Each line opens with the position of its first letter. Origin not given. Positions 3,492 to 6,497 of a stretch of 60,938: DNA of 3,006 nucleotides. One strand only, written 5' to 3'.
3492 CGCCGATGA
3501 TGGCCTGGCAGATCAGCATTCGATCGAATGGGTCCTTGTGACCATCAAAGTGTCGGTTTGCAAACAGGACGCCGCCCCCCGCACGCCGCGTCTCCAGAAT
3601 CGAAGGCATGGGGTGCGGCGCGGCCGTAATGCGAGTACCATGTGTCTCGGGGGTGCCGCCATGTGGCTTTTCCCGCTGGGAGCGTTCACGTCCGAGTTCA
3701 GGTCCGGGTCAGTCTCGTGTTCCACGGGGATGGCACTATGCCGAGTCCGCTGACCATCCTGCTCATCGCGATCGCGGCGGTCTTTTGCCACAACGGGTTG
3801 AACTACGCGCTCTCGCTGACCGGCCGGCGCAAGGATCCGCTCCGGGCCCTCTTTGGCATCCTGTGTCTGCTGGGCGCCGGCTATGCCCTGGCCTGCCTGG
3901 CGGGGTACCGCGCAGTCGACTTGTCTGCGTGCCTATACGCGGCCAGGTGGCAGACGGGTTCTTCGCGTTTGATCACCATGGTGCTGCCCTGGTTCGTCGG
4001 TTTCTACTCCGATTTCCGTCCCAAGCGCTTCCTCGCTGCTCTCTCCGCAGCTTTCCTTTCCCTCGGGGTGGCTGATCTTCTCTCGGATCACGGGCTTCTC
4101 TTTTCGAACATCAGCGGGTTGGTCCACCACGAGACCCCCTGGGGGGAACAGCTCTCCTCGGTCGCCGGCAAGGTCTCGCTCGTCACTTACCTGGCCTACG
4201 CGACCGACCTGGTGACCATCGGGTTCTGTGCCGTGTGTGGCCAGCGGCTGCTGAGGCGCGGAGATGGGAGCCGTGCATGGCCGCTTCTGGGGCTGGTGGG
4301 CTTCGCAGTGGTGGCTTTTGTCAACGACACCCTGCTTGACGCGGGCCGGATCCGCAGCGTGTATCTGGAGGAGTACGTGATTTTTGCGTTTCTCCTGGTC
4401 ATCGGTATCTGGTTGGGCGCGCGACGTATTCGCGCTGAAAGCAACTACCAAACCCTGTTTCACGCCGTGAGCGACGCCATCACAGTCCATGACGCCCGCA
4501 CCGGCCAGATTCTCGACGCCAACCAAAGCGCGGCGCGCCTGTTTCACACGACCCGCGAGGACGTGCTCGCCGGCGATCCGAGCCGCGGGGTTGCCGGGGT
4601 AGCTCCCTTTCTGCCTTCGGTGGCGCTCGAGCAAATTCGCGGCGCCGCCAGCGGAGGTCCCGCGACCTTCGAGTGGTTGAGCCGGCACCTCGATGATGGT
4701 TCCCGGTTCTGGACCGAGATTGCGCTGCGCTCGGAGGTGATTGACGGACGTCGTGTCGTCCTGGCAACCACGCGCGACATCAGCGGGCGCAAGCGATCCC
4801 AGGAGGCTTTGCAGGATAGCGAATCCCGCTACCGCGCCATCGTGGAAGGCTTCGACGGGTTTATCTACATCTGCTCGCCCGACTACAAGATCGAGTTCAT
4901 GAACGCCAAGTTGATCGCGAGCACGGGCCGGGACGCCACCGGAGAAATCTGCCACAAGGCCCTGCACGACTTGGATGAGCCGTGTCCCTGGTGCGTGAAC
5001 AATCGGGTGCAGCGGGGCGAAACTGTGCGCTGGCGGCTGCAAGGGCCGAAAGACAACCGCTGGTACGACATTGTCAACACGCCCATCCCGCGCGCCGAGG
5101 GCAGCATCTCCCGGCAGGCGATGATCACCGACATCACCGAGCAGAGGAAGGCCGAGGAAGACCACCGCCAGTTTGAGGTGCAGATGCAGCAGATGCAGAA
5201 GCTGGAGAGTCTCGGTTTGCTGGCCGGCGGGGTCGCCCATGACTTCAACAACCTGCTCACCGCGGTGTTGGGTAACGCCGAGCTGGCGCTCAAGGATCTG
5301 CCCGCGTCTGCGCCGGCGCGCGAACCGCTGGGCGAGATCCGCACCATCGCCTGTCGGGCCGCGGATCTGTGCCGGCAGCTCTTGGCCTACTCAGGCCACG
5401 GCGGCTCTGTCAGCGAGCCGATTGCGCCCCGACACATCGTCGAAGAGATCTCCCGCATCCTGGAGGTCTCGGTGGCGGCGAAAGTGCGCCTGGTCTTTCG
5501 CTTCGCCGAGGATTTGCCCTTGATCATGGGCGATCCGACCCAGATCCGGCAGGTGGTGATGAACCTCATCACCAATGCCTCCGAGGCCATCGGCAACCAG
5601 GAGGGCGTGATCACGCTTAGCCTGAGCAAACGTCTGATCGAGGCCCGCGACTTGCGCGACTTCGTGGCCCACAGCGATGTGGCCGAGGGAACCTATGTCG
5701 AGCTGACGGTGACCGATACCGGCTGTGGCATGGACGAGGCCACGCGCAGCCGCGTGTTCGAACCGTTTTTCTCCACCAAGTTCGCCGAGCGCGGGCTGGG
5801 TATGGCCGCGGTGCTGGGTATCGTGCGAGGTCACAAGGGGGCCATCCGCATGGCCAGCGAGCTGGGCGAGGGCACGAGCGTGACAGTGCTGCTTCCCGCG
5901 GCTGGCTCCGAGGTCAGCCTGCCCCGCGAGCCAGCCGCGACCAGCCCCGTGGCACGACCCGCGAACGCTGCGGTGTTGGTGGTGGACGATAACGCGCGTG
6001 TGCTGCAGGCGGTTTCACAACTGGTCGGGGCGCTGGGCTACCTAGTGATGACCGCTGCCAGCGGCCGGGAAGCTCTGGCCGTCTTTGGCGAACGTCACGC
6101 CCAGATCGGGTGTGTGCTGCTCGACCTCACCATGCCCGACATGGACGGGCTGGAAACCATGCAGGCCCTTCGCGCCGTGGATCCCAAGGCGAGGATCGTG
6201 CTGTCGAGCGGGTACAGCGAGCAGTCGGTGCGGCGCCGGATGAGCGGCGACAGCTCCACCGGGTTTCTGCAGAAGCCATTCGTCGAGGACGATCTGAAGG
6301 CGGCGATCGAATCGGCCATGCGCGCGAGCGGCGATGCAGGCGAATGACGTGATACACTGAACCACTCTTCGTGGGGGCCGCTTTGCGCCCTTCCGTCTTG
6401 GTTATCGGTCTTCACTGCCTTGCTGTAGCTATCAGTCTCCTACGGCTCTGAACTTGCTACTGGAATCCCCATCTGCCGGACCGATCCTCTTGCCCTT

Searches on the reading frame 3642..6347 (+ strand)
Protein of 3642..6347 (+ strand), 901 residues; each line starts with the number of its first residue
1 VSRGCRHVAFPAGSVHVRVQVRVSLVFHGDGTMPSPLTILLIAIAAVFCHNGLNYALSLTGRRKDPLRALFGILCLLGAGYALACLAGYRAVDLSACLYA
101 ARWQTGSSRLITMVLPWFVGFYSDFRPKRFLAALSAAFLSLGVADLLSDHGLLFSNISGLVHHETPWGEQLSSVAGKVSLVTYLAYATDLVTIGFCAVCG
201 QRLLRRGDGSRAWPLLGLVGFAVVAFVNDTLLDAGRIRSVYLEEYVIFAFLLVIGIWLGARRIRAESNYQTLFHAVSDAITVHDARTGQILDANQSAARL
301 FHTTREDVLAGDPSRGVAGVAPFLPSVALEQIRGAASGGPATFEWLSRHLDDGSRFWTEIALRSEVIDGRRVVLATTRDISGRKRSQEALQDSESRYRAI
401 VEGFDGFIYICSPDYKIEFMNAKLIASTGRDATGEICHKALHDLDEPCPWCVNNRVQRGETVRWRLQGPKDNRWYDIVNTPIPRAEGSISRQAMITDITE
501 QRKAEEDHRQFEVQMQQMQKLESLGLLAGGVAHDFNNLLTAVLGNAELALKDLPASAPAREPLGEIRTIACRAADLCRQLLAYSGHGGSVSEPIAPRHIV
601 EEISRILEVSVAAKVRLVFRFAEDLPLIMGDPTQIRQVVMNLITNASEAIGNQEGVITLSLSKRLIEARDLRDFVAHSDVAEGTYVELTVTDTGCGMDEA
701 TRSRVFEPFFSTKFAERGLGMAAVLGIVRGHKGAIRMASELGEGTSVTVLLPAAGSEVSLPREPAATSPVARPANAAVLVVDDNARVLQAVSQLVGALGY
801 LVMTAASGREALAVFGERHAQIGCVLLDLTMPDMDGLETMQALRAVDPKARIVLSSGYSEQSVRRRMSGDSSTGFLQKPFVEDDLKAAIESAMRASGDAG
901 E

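Call 99: search_protein_families(library=pfam, proteins=[window:3642-6347:+], max_evalue=0.00001)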
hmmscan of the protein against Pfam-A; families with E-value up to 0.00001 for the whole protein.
window:3642-6347:+ (901 aa): 7 families
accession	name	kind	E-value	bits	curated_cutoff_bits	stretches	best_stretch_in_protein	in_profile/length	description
PF00072.30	Response_reg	-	2.8e-21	76.2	30.2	1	778-890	1-111/111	Response regulator receiver domain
PF02518.31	HATPase_c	-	7.3e-19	68.7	26.4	1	630-753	1-109/111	Histidine kinase-, DNA gyrase B-, and HSP90-like ATPase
PF13426.13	PAS_9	-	6.7e-09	36.4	27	0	278-381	2-102/103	PAS domain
PF13188.13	PAS_8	-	3.3e-08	33.6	21.8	0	269-308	3-38/65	PAS domain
PF08448.16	PAS_4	-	4.9e-08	33.6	23.1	0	273-385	1-110/110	PAS fold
PF00989.32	PAS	-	4.1e-07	30.5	22.6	0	268-310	2-43/113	PAS fold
PF00512.31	HisKA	-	5.5e-06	26.8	26.9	0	525-584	3-61/66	His Kinase A (phospho-acceptor) domain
